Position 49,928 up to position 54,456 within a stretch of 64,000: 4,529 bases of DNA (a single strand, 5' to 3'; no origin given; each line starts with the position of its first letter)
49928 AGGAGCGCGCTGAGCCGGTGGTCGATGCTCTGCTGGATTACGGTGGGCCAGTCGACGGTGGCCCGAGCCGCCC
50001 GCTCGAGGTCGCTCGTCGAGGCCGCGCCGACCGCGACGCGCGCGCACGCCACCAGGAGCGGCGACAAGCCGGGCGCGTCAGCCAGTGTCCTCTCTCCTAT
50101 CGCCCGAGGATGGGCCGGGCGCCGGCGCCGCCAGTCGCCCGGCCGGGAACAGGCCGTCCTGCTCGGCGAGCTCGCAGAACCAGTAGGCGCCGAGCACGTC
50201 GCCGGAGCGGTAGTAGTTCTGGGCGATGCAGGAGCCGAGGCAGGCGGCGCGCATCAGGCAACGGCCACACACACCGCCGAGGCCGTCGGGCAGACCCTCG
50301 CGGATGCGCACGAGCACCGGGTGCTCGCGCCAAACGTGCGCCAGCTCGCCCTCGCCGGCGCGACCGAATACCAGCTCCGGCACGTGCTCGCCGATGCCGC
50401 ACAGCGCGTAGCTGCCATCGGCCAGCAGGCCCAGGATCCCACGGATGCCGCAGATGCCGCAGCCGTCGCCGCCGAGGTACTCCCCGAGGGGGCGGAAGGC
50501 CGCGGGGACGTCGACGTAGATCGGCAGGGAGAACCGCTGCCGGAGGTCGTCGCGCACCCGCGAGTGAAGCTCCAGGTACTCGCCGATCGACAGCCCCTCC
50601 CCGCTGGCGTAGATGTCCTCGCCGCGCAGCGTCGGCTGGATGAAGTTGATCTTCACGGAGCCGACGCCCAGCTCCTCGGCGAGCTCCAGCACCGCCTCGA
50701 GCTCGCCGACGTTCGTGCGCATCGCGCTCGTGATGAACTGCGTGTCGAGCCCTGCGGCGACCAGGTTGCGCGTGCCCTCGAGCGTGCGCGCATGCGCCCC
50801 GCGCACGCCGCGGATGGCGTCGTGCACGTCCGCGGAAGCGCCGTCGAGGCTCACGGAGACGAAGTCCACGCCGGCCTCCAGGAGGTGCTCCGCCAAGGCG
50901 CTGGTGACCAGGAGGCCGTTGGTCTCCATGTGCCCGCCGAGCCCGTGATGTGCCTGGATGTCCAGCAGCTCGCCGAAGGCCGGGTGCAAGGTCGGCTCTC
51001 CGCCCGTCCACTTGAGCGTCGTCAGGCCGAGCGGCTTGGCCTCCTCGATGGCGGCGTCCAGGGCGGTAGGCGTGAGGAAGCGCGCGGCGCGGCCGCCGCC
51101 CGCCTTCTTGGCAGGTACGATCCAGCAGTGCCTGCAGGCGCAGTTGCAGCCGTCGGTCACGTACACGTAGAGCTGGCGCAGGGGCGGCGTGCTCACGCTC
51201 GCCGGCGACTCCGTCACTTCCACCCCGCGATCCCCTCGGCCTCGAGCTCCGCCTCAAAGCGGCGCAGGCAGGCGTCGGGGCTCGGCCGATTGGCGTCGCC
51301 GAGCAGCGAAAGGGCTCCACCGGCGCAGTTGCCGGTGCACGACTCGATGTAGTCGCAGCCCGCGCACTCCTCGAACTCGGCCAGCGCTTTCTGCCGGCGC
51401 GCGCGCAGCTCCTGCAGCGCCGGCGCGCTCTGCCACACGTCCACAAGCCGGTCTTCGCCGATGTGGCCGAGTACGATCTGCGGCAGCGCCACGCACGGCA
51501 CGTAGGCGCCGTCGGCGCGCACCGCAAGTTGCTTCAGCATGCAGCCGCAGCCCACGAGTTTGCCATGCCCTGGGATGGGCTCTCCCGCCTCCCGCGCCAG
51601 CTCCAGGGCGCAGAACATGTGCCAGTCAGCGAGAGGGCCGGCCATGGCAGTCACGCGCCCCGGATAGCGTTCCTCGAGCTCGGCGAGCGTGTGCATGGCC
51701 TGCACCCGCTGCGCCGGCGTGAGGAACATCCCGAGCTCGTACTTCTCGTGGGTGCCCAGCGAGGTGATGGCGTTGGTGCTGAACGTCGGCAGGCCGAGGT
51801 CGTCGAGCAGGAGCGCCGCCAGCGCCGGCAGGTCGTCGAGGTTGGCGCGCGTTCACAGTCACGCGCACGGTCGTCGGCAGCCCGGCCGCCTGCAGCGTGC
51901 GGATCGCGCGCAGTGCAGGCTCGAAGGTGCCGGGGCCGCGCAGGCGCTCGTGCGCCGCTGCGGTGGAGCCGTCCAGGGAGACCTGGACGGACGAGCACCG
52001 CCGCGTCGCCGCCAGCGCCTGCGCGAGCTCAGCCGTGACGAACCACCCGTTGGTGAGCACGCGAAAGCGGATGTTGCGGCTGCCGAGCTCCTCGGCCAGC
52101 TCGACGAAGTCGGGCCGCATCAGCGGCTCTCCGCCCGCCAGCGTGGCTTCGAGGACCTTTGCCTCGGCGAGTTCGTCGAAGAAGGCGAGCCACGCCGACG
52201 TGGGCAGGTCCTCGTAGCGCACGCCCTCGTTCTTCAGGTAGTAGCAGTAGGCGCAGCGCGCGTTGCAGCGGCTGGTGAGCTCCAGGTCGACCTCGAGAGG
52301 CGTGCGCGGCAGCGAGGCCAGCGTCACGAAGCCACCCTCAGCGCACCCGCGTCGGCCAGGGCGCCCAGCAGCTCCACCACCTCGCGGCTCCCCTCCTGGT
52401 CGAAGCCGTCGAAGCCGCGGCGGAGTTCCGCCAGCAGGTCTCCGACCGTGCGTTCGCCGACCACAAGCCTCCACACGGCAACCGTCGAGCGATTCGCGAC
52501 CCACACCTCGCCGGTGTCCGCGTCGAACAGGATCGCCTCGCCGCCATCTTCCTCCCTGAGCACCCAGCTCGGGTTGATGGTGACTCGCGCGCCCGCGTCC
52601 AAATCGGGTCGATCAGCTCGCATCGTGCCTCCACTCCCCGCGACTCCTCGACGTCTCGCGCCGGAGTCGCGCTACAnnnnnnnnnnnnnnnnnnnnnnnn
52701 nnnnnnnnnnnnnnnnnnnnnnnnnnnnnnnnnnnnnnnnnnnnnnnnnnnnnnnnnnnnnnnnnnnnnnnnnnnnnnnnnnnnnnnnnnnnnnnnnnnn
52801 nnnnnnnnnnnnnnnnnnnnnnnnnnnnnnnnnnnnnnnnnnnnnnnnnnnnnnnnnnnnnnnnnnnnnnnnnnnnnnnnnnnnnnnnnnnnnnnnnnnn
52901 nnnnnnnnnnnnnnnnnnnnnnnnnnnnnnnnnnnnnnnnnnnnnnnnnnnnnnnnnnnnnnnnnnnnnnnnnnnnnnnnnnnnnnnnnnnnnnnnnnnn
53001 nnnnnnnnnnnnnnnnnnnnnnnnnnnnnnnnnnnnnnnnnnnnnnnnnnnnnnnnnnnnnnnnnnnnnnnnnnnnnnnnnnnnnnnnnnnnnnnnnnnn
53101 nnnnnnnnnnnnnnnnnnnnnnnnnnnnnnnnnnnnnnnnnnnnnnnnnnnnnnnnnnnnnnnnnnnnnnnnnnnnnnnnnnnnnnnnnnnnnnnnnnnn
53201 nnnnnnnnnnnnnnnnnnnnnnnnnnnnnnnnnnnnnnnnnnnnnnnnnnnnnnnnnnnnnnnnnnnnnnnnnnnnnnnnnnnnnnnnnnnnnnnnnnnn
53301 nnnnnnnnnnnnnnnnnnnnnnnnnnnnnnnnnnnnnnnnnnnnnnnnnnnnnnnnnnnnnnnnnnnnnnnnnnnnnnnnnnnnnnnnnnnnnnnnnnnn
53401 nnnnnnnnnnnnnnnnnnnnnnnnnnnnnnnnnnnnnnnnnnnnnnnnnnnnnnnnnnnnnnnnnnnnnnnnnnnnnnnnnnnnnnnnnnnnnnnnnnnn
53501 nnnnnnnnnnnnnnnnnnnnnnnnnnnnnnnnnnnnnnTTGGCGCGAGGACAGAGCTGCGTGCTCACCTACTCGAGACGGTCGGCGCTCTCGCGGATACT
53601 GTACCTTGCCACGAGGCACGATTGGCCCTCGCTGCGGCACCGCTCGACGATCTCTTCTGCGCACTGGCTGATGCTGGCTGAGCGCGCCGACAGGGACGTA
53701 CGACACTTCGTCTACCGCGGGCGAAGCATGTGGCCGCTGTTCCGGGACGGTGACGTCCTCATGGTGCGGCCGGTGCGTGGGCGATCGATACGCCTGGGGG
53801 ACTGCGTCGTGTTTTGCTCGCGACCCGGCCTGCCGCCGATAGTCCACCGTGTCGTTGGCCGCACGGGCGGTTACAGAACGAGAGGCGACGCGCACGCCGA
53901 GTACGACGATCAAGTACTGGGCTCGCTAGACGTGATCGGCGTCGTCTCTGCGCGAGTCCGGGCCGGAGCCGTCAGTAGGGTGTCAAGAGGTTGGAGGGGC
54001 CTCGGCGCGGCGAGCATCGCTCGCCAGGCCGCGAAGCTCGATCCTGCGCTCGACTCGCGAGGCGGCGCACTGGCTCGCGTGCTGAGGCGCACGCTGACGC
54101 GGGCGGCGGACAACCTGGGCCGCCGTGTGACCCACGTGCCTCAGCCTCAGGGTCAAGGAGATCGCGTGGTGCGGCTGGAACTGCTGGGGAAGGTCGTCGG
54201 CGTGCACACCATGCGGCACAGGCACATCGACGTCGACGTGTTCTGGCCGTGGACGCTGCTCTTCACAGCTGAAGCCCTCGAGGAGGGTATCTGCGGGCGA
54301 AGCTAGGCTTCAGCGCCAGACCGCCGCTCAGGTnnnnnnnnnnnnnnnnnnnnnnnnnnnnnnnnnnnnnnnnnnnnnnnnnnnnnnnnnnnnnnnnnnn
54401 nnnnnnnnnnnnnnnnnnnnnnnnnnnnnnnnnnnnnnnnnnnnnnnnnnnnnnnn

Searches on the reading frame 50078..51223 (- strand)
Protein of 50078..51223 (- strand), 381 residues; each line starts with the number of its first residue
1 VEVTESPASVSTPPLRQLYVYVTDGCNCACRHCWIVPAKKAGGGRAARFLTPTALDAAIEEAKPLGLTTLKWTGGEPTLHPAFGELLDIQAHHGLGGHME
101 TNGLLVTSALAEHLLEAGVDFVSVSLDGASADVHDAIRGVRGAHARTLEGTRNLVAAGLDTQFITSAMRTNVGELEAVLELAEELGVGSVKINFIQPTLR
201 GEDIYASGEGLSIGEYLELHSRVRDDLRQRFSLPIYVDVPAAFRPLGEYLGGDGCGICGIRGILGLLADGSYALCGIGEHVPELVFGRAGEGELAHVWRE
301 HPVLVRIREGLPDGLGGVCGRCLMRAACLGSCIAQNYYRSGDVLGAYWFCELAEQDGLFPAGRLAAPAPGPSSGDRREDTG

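Call 8: search_protein_families(library=pfam, proteins=[window:50078-51223:-], max_evalue=0.01)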
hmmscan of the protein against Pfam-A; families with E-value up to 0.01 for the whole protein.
window:50078-51223:- (381 aa): 2 families
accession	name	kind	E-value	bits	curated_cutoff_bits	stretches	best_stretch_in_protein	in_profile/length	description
PF04055.27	Radical_SAM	-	1e-24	88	29.5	1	21-181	2-165/166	Radical SAM superfamily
PF13353.11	Fer4_12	-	0.00045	21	22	1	20-128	10-115/137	4Fe-4S single cluster domain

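Call 9: search_protein_families(library=ncbifam, proteins=[window:50078-51223:-], max_evalue=0.01)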
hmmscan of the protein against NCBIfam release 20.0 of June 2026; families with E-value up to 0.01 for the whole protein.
window:50078-51223:- (381 aa): 62 families (the best 25 are shown)
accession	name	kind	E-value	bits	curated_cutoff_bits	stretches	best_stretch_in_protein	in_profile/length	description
TIGR04251.1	SCM_rSAM_ScmF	equivalog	1.9e-127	425.5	400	1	14-364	2-353/353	SynChlorMet cassette radical SAM/SPASM protein ScmF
TIGR04545.1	rSAM_ahbD_hemeb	equivalog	2.1e-38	132.6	500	2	22-218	6-196/339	heme b synthase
TIGR04055.1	rSAM_NirJ2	equivalog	8.7e-34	117.5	500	1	22-350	6-322/326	putative heme d1 biosynthesis radical SAM protein NirJ2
TIGR03962.1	mycofact_rSAM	equivalog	2.2e-31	109.3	265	1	22-339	18-320/339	mycofactocin radical SAM maturase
TIGR04053.2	TIGR04053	equivalog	3.6e-29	102.1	395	2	22-204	14-195/366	TIGR04053 family radical SAM/SPASM domain-containing protein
TIGR04303.1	GeoRSP_rSAM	equivalog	4.1e-29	102.2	400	1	22-343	11-317/325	GeoRSP system radical SAM/SPASM protein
TIGR04347.1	pseudo_SAM_Halo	equivalog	7.8e-25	87.9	525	1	21-205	43-222/390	TIGR04347 family pseudo-SAM/SPASM protein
NF050035.1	rSAM_WgK_link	exception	1.1e-23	83.9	650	2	19-203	12-192/367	radical SAM/SPASM peptide maturase WgkB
NF045574.1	sacti_mat_StsB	exception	1.8e-23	83.1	625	1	8-343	88-406/466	StsB family radical SAM/SPASM domain sactipeptide maturase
TIGR04054.1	rSAM_NirJ1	equivalog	1.1e-22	80.3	650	1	22-202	42-217/387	putative heme d1 biosynthesis radical SAM protein NirJ1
TIGR02109.1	PQQ_syn_pqqE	equivalog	1.9e-22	79.7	381.35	1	18-352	9-332/358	pyrroloquinoline quinone biosynthesis protein PqqE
TIGR04051.1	rSAM_NirJ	equivalog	5.5e-22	78.2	515.45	1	25-197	11-178/354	heme d1 biosynthesis radical SAM protein NirJ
TIGR04546.1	rSAM_ahbC_deAc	equivalog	4.9e-20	71.7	650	1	22-203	45-221/390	12,18-didecarboxysiroheme deacetylase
TIGR02668.1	moaA_archaeal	equivalog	3.8e-19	68.8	325.25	1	14-160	8-149/303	GTP 3',8-cyclase MoaA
TIGR04317.1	W_rSAM_matur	equivalog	3.9e-19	69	380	1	15-198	3-187/349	tungsten cofactor oxidoreductase radical SAM maturase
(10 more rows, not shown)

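Call 15: find_homologous_proteins(query=window:50078-51223:-, max_evalue=1e-30)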
Query window:50078-51223:- (381 aa): 1620 proteins with E <= 1e-30 among 8000 candidates; the best 120 are listed.
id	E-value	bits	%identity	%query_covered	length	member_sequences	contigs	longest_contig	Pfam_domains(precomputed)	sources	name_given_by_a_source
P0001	5.6e-256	867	100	100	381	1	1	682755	PF04055.28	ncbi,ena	-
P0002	6.3e-190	650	78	94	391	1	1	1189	PF04055.28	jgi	jgi:SynChlorMet cassette radical SAM/SPASM protein ScmF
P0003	1.2e-166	573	73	91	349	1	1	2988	PF04055.28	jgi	jgi:SynChlorMet cassette radical SAM/SPASM protein ScmF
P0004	7.1e-150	518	63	96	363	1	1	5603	PF04055.28,PF13353.12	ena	-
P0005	1.1e-147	511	60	95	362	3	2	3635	PF04055.28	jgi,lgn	-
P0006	2.6e-147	509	64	92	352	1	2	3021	PF04055.28,PF13353.12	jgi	jgi:SynChlorMet cassette radical SAM/SPASM protein ScmF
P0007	1.9e-145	503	62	93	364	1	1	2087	PF04055.28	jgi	jgi:SynChlorMet cassette radical SAM/SPASM protein ScmF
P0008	2.1e-145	503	60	92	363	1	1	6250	PF04055.28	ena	-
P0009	7.1e-145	501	60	94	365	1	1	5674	PF04055.28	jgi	-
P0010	9.1e-145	501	63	93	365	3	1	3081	PF04055.28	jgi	-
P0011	3.9e-144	499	62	94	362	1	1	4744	PF04055.28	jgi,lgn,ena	-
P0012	5.5e-144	498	60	94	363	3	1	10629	PF04055.28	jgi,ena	-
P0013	4.9e-143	495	75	79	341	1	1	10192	PF04055.28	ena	-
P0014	1.8e-142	493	60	94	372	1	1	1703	PF04055.28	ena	-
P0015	1.5e-141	490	63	91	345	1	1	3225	PF04055.28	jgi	jgi:SynChlorMet cassette radical SAM/SPASM protein ScmF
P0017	4.0e-140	486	59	97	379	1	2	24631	PF04055.28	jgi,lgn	jgi:SynChlorMet cassette radical SAM/SPASM protein ScmF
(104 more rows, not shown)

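Call 16: find_encoding_contigs(protein=P0001, flank=8000, max_places=3)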
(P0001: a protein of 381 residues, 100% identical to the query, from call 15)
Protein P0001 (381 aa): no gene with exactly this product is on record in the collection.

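Call 17: find_encoding_contigs(protein=P0013, flank=10000, max_places=3)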
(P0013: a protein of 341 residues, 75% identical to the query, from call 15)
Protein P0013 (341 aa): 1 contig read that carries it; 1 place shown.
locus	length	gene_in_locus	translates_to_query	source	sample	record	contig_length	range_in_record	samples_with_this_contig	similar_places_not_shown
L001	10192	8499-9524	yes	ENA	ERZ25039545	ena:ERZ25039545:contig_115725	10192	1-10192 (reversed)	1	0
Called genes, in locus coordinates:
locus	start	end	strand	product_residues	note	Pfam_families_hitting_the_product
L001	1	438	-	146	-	?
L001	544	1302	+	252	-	-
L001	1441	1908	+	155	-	-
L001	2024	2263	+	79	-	-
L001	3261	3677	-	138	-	PF01850:PIN, PF13470:PIN_3 (weak)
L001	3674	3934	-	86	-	-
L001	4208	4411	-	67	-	-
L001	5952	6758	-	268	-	-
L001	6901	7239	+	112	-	-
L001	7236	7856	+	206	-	PF04055:Radical_SAM, PF13353:Fer4_12 (weak)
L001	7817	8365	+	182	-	-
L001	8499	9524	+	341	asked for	PF04055:Radical_SAM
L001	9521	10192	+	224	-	?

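Call 24: find_related_loci(query=A1, collection=genome_contigs, flank=10000)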
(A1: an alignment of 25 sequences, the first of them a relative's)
Query A1 (381 aa) in genome_contigs; peptide patterns used: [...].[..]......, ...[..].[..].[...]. (x = any residue, [..] = any of these).
497 stretches matched a pattern; 459 encode a relative of the query (tblastn E <= 1e-3); the best 80 are kept; 80 distinct loci.
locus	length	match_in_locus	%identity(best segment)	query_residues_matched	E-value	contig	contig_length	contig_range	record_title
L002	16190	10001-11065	57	10-364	3e-134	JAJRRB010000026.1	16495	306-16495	MAG: Deltaproteobacteria bacterium isolate Dive100_bin2.40 k141_182109, whole genome shotgun sequence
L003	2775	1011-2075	57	12-366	2e-139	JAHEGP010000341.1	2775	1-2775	MAG: Cellvibrionales bacterium isolate Ww411 NODE_153768_length_2775_cov_1.720045, whole genome shotgun sequence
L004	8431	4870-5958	56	12-374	2e-129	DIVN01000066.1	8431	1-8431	MAG TPA_asm: Anaerolineales bacterium UBA6131 UBA6131_contig_32764, whole genome shotgun sequence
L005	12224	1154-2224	52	11-367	9e-122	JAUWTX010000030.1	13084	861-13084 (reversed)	MAG: Desulfuromonadales bacterium isolate CSMAG_2591 CSMAG_2591_k127_5918013_length_13084_cov_32.1385, whole genome shot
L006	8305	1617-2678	54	10-364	3e-121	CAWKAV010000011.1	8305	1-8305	MAG: uncultured delta proteobacterium isolate MFD09779.bin.1.290 genome assembly, contig: contig_29267, whole genome sho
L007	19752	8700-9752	54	9-363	1e-119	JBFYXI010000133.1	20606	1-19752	MAG: Desulfuromonadaceae bacterium isolate PPR_0375 k121_143943, whole genome shotgun sequence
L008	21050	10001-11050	52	13-363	2e-118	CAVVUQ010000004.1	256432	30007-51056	MAG: uncultured delta proteobacterium isolate MFD02979.bin.1.211 genome assembly, contig: contig_28719, whole genome sho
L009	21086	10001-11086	50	2-364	1e-117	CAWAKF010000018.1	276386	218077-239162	MAG: uncultured delta proteobacterium isolate MFD02416.bin.2.107 genome assembly, contig: contig_25452, whole genome sho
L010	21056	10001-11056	53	14-366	2e-117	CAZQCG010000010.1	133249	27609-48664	MAG TPA_asm: uncultured Chloroflexaceae bacterium isolate SRP242652_co2_213 genome assembly, contig: NODE_150_length_133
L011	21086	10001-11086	51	8-369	1e-117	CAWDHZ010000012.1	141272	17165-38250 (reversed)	MAG: uncultured delta proteobacterium isolate MFD04716.bin.2.170 genome assembly, contig: contig_21707, whole genome sho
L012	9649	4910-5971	51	10-363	2e-117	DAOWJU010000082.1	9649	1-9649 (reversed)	MAG TPA_asm: Desulfuromonadales bacterium isolate CSMAG_2077 CSMAG_2077_k141_883477_length_9649_cov_27.9647, whole genom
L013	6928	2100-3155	51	14-366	2e-116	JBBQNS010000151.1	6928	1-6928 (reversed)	MAG: Kiritimatiellia bacterium isolate Co_metawrap_267 Cmw_267_k141_22284222_length_6928_cov_13.0000, whole genome shotg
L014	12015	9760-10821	48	11-365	5e-115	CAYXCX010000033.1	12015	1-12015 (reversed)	MAG TPA_asm: uncultured Clostridia bacterium isolate SRP263991_co7_839 genome assembly, contig: NODE_10373_length_12015_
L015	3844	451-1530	52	5-363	5e-117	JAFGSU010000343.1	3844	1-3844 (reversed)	MAG: candidate division KSB1 bacterium isolate Zod_Metabat.930 k87_8998767, whole genome shotgun sequence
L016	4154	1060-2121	49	11-365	3e-116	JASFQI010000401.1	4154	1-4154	MAG: Desulfobacteraceae bacterium isolate D0819S20remetaG_Bin_281 D0819S20remetaG_FD_scaffold_4626_c1, whole genome shot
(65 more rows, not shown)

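Call 32: list_cluster_members(proteins=[P0001, window:54337-54522:-, P0121, P0122, P0138])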
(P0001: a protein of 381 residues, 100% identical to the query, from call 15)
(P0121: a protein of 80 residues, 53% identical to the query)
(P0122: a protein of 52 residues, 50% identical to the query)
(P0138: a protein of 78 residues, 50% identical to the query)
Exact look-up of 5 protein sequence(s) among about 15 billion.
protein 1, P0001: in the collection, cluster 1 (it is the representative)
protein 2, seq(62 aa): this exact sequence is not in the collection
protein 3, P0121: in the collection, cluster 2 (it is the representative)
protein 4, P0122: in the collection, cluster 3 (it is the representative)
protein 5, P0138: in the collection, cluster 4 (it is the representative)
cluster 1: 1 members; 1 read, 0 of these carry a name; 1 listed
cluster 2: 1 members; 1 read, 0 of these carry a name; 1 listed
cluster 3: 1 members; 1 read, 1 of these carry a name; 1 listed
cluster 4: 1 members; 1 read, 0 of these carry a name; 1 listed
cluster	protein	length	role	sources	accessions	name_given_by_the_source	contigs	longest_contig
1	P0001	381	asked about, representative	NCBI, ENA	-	-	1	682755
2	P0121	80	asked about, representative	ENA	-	-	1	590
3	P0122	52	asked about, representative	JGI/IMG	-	hypothetical protein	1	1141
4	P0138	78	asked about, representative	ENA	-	-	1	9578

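Call 34: search_solved_structures(query=window:50078-51223:-, max_evalue=0.00001)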
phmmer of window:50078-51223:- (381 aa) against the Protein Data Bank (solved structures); distinct sequences matched with E-value up to 0.00001: 3.
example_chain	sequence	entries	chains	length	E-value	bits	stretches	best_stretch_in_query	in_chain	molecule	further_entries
6c8v_A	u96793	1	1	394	7.6e-14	55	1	19-353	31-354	Coenzyme PQQ synthesis protein E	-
7vob_C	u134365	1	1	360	1.9e-10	43.9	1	14-182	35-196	Cytosylglucuronate decarboxylase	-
7voc_C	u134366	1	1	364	1.9e-10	43.8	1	14-182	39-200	Cytosylglucuronate decarboxylase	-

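Call 64: find_encoding_contigs(protein=P0004, flank=10000, max_places=2)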
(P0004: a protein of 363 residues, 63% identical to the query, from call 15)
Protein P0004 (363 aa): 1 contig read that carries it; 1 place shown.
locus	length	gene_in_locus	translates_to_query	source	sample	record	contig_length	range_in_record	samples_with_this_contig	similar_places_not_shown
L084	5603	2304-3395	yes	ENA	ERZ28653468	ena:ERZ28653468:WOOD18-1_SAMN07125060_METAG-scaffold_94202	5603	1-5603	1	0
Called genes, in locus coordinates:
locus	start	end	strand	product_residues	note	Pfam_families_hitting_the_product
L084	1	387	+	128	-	?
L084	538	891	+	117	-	-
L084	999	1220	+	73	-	PF05402:PqqD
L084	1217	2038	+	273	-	-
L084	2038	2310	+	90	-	-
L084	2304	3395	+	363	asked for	PF04055:Radical_SAM, PF13353:Fer4_12 (faint)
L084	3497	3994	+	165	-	-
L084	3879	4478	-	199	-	-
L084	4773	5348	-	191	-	-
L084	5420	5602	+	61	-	?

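Call 65: find_encoding_contigs(protein=P0012, flank=10000, max_places=2)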
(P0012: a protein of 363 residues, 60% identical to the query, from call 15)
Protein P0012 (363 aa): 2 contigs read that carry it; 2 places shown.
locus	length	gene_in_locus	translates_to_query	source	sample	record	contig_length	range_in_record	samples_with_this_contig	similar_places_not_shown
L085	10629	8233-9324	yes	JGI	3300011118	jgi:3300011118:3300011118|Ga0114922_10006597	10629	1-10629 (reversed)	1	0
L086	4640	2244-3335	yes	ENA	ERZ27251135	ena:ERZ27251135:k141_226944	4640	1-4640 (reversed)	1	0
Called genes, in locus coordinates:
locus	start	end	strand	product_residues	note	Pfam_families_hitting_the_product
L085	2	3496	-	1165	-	?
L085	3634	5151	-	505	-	PF02446:Glyco_hydro_77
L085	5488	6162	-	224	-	-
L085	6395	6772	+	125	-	-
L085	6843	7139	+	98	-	PF05402:PqqD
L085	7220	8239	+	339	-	PF04055:Radical_SAM, PF13186:SPASM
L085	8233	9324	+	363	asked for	PF04055:Radical_SAM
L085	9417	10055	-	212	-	-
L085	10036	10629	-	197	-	?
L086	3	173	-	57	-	?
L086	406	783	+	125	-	-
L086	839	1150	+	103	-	PF05402:PqqD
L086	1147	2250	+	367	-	PF04055:Radical_SAM, PF13353:Fer4_12 (weak), PF13186:SPASM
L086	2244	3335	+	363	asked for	PF04055:Radical_SAM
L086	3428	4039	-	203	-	-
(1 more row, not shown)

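Call 66: find_encoding_contigs(protein=P0017, flank=10000, max_places=2)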
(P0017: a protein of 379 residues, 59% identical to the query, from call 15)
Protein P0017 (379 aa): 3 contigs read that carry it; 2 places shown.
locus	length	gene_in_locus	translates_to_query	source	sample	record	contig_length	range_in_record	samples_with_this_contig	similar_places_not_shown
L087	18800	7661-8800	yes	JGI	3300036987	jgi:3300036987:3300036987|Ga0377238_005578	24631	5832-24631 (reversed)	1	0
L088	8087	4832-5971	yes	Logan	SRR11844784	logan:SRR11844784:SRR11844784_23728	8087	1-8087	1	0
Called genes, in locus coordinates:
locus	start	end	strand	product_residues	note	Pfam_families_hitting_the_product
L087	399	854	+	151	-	-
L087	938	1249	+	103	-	-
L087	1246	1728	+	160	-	-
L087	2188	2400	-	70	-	-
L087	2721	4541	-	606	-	PF00664:ABC_membrane (weak), PF00005:ABC_tran, PF02463:SMC_N (faint), PF13304:AAA_21 (faint)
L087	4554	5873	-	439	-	PF14907:NTP_transf_5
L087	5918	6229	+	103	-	-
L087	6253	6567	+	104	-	PF05402:PqqD (weak)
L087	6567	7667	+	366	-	PF04055:Radical_SAM, PF13186:SPASM (weak)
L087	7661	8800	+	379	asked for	PF04055:Radical_SAM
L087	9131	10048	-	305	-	PF27840:ScmC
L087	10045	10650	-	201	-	-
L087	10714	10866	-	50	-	-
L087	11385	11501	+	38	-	-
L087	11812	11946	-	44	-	-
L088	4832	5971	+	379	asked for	PF04055:Radical_SAM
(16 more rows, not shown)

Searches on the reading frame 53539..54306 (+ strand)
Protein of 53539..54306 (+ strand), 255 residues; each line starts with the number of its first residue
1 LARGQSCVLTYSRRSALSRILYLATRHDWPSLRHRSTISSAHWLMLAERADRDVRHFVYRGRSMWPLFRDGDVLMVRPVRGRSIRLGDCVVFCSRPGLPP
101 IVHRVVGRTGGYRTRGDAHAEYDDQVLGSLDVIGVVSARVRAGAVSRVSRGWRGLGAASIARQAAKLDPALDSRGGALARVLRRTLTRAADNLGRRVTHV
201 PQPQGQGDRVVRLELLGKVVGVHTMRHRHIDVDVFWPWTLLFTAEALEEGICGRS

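Call 8: search_protein_families(library=pfam, proteins=[window:53539-54306:+], max_evalue=0.01)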
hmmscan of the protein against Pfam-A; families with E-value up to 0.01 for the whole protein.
window:53539-54306:+ (255 aa): 1 family
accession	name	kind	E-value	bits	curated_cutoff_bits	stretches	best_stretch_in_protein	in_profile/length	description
PF00717.28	Peptidase_S24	-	0.00021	21.4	23.3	1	53-136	34-115/116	Peptidase S24-like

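Call 9: search_protein_families(library=ncbifam, proteins=[window:53539-54306:+], max_evalue=0.01)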
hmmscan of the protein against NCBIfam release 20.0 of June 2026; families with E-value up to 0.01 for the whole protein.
window:53539-54306:+ (255 aa): 3 families
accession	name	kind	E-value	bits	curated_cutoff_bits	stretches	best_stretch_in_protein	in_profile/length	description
TIGR02228.1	sigpep_I_arch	equivalog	1.2e-12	48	51.85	1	57-137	34-119/158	signal peptidase I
TIGR02754.1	sod_Ni_protease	equivalog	0.00041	20.8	63.25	1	60-129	4-78/90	nickel-type superoxide dismutase maturation protease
TIGR02227.1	sigpep_I_bact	equivalog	0.005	16.7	47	1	60-110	26-79/162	signal peptidase I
